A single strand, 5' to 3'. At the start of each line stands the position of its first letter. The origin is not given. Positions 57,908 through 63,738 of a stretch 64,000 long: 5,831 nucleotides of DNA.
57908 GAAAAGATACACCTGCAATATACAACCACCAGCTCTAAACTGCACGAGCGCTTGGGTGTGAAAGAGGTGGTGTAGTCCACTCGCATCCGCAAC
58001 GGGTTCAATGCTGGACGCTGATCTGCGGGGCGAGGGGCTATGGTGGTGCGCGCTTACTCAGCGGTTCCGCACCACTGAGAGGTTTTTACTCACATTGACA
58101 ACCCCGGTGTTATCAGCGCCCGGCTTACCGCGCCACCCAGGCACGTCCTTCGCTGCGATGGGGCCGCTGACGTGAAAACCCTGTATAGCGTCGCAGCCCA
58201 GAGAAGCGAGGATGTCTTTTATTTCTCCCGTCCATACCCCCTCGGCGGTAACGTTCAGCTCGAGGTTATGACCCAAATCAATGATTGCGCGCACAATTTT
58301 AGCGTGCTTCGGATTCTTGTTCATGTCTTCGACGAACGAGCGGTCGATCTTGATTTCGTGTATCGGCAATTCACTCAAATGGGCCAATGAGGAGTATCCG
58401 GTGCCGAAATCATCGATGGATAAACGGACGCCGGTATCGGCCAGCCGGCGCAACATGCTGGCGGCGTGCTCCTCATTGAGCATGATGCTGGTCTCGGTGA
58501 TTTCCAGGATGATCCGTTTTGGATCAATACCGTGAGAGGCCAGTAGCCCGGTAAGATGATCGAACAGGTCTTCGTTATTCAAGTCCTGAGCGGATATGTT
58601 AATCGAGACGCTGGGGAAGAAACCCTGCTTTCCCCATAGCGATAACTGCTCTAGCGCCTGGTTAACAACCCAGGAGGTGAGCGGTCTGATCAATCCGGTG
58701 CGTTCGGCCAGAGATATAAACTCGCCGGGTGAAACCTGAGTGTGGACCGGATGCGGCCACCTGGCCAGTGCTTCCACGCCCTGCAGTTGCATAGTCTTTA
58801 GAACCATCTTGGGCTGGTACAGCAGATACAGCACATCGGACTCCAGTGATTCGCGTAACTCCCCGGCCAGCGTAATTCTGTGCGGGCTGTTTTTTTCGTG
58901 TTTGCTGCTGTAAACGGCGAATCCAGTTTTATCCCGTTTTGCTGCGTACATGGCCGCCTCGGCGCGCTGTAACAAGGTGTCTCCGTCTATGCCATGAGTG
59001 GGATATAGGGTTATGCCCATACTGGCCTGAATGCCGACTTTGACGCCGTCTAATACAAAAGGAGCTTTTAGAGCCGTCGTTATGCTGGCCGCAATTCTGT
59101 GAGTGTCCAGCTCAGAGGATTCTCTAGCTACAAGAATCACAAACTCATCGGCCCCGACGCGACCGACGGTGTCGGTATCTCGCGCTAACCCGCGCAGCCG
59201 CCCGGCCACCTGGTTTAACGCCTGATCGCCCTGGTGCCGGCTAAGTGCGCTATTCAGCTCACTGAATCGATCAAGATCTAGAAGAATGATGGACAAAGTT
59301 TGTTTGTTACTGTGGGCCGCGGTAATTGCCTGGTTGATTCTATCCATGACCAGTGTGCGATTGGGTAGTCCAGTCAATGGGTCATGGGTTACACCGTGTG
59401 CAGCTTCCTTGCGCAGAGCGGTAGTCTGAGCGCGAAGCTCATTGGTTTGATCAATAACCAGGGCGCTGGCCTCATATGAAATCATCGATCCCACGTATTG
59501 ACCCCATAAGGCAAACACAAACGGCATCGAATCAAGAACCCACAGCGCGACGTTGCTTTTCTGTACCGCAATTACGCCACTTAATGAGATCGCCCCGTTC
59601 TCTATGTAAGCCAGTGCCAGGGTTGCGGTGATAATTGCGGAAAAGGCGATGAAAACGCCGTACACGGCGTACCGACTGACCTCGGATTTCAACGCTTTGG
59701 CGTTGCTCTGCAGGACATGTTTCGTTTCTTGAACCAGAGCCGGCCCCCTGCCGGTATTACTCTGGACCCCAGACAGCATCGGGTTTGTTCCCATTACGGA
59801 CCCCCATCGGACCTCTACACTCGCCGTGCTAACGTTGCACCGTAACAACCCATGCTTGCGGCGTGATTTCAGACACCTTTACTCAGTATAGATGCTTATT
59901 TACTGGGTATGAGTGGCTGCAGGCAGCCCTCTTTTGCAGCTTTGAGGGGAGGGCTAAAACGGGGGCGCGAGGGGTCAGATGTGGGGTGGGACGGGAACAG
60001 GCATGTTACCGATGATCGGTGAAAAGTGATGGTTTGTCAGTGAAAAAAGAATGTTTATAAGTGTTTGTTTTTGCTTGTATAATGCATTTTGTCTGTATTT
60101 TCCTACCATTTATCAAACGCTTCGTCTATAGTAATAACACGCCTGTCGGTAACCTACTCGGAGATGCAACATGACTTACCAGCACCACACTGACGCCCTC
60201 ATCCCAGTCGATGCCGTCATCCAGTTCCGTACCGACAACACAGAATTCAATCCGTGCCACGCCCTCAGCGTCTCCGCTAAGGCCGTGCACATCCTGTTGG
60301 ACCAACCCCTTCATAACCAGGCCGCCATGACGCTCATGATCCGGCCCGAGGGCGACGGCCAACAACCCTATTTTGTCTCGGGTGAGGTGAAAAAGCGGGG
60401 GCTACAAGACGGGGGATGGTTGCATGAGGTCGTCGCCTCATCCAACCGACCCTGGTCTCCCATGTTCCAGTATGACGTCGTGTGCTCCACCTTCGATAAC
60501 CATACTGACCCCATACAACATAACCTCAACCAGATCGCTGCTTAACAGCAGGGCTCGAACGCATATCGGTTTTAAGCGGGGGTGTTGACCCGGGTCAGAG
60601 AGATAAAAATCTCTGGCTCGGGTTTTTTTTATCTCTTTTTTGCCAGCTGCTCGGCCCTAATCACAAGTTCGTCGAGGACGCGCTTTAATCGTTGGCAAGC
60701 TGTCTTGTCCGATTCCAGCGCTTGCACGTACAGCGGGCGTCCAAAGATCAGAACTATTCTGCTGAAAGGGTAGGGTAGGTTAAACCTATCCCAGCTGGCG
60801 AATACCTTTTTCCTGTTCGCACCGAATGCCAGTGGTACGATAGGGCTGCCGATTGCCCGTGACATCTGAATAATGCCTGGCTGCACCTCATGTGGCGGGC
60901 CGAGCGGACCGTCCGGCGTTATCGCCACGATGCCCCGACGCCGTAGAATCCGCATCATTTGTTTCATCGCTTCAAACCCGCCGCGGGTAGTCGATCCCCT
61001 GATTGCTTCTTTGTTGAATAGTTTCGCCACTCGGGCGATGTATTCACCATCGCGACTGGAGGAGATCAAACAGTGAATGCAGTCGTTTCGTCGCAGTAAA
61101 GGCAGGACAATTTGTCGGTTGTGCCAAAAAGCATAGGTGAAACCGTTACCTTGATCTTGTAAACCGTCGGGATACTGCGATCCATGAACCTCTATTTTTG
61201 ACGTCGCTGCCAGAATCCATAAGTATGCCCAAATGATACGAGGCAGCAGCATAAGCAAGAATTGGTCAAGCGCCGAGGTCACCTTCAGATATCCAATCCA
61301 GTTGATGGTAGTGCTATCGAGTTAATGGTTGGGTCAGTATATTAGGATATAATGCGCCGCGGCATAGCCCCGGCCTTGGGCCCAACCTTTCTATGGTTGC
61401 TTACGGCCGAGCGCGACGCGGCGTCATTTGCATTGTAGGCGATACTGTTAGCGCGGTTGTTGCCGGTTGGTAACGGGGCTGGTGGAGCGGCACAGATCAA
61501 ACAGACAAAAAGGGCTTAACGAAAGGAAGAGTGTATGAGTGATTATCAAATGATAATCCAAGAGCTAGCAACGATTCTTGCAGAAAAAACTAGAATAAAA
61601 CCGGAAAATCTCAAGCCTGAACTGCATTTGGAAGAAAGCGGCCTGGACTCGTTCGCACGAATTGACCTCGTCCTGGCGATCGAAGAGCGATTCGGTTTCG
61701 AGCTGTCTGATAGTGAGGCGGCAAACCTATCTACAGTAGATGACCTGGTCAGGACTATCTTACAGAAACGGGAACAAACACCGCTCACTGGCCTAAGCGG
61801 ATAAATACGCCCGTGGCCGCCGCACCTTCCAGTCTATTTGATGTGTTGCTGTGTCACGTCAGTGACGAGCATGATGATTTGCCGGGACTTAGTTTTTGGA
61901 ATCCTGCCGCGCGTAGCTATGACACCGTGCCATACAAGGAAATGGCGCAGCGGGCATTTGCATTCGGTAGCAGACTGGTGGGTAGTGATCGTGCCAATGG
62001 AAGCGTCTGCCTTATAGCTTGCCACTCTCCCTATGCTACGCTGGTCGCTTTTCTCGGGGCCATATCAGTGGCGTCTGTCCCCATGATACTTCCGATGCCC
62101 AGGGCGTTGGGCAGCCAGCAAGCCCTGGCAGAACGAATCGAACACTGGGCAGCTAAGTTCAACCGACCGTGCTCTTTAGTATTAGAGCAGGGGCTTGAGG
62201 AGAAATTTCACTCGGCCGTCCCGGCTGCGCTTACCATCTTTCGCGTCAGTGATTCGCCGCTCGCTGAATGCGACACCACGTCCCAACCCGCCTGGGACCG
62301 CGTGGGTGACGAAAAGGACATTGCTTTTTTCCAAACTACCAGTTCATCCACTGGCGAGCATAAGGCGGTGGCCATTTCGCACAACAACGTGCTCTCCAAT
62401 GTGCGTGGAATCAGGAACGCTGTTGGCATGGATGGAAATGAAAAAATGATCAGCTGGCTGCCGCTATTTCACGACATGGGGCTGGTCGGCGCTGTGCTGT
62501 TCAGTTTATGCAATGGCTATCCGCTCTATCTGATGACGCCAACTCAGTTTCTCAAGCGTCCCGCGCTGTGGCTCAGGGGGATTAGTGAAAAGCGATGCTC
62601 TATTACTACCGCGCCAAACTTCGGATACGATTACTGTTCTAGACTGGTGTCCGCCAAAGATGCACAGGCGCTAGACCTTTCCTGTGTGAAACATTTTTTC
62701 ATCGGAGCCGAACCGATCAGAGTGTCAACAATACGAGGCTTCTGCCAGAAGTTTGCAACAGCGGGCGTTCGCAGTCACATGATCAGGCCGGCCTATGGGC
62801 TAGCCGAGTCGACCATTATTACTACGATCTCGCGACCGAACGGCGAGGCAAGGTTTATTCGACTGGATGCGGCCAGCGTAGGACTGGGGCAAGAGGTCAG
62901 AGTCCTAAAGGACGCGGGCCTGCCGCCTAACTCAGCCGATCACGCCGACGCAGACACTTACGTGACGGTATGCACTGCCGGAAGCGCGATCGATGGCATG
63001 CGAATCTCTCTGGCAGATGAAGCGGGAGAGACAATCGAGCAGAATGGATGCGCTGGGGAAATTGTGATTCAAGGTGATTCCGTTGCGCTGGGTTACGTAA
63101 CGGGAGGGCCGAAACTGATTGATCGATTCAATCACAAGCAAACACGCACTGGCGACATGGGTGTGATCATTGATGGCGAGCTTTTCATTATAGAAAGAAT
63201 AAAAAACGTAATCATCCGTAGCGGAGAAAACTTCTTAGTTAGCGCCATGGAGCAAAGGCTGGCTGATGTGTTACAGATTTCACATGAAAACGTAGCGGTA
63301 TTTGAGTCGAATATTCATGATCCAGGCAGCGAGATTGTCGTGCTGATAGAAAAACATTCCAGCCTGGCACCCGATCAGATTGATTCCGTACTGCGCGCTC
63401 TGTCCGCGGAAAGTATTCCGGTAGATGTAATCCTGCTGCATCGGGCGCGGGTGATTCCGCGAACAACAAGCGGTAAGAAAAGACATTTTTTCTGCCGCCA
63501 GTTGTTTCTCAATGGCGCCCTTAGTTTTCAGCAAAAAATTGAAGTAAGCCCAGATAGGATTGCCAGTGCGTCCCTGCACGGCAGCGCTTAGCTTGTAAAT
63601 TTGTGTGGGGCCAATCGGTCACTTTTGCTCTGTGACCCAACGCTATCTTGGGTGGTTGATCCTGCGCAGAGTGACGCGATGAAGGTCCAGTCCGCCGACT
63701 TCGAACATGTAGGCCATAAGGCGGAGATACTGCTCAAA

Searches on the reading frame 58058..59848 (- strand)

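Call 68: search_protein_families(library=pfam, proteins=[window:58058-59848:-], max_evalue=0.00001)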
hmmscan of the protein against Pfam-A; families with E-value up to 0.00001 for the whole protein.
window:58058-59848:- (596 aa): 2 families
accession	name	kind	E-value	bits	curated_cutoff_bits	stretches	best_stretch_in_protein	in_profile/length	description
PF00563.25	EAL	-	2.3e-70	237.1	31.3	1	330-563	3-236/236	EAL domain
PF00990.26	GGDEF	-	4.9e-37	127.6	23.8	1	154-307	2-158/161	Diguanylate cyclase, GGDEF domain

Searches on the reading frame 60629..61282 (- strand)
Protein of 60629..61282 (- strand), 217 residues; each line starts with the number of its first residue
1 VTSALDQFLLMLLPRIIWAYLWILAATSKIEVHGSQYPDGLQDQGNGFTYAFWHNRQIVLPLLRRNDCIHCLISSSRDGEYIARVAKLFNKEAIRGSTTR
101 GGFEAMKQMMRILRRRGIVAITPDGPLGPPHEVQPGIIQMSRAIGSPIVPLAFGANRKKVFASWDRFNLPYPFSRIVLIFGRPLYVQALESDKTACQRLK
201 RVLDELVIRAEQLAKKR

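Call 68: search_protein_families(library=pfam, proteins=[window:60629-61282:-], max_evalue=0.00001)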
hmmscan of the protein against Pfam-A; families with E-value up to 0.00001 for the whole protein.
window:60629-61282:- (217 aa): 1 family
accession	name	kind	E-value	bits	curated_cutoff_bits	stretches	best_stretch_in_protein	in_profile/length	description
PF04028.18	DUF374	-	4.6e-23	81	26.8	1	64-129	3-68/69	Domain of unknown function (DUF374)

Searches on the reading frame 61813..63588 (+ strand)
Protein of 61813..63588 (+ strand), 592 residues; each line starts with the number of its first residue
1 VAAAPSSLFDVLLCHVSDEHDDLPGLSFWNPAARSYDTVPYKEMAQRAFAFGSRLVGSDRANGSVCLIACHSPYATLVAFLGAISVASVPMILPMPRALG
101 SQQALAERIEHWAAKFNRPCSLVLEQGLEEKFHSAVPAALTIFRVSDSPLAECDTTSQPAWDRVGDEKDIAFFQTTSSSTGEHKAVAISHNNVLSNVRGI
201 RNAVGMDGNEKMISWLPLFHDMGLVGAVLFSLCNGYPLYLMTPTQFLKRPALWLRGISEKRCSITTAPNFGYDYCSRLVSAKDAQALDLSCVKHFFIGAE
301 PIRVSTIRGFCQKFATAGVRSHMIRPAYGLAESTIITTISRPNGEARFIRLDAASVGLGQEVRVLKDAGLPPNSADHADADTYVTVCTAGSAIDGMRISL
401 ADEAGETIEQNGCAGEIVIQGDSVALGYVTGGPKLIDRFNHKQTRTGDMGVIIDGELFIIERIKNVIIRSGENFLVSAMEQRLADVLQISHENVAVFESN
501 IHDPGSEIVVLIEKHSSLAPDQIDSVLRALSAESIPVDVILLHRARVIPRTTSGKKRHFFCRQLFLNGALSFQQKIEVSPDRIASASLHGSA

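Call 68: search_protein_families(library=pfam, proteins=[window:61813-63588:+], max_evalue=0.00001)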
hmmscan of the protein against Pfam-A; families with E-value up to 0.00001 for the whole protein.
window:61813-63588:+ (592 aa): 1 family
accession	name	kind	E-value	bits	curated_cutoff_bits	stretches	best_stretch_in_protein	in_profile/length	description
PF00501.34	AMP-binding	-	2e-42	145.8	29.9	1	35-428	18-383/384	AMP-binding enzyme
